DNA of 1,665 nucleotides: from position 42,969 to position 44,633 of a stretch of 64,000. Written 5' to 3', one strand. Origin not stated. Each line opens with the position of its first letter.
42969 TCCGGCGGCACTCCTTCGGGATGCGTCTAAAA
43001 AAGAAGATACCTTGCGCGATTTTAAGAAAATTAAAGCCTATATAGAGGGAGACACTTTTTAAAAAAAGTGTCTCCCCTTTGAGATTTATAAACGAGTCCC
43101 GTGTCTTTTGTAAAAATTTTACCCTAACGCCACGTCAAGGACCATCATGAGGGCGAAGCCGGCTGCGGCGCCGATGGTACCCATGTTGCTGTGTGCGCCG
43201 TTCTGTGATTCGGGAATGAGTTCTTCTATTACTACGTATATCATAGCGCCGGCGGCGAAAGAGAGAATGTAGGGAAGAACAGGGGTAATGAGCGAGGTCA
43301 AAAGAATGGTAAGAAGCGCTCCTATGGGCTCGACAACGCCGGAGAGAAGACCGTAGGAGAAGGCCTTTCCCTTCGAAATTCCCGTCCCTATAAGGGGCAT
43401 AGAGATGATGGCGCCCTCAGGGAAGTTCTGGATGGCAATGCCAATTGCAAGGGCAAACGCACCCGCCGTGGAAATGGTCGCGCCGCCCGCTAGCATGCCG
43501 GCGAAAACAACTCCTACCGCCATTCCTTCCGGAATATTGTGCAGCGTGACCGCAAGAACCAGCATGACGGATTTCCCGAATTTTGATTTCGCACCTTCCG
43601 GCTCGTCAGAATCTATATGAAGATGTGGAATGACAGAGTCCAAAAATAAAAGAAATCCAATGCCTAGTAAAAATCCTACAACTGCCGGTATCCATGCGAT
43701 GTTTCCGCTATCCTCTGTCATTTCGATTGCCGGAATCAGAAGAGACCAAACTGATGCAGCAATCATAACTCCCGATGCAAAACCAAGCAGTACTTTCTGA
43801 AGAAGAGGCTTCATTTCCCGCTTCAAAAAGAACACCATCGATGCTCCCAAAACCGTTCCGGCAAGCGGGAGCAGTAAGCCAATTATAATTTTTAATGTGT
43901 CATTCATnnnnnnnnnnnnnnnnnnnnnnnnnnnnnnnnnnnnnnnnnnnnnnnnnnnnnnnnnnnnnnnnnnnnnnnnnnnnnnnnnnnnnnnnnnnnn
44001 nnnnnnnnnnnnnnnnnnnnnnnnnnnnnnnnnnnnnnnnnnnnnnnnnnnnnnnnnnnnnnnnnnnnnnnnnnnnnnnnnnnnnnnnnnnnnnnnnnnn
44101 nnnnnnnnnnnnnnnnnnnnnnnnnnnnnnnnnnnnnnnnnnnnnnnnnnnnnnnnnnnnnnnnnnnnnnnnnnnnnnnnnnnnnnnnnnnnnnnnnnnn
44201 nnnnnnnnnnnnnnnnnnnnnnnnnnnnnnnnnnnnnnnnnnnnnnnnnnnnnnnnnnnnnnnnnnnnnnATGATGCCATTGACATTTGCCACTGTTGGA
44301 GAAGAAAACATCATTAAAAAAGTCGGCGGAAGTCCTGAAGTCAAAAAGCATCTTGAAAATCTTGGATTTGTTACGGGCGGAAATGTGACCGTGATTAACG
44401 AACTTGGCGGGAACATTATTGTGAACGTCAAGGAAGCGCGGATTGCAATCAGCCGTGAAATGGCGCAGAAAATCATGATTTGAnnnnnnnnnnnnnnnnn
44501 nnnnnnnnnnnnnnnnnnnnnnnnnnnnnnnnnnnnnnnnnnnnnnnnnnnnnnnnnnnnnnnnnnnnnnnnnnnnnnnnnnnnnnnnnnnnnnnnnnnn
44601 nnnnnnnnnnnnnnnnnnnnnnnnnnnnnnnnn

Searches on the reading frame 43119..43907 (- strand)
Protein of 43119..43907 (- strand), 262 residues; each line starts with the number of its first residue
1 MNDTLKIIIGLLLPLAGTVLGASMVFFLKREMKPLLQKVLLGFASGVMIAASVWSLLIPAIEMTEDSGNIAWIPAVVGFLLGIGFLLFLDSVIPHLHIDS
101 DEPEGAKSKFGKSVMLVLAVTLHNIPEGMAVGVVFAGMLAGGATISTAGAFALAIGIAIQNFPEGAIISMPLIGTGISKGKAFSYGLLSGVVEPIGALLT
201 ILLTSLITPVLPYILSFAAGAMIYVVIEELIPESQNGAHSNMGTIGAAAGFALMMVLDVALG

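Call 89: search_protein_families(library=pfam, proteins=[window:43119-43907:-], max_evalue=0.0001)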
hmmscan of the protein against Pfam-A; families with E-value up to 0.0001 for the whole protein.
window:43119-43907:- (262 aa): 1 family
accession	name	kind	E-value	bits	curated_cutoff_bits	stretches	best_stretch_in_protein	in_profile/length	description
PF02535.28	Zip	-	4.8e-25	88.9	35.1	2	108-257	174-322/323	ZIP Zinc transporter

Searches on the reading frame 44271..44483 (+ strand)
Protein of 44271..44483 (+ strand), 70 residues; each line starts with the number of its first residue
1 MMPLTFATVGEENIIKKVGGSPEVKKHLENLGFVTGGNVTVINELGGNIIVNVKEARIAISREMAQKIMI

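Call 89: search_protein_families(library=pfam, proteins=[window:44271-44483:+], max_evalue=0.0001)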
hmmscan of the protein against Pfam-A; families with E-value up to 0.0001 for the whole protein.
window:44271-44483:+ (70 aa): 1 family
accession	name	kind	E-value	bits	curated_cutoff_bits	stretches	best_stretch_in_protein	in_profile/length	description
PF04023.20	FeoA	-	2.5e-16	59.9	23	1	2-70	1-72/74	FeoA domain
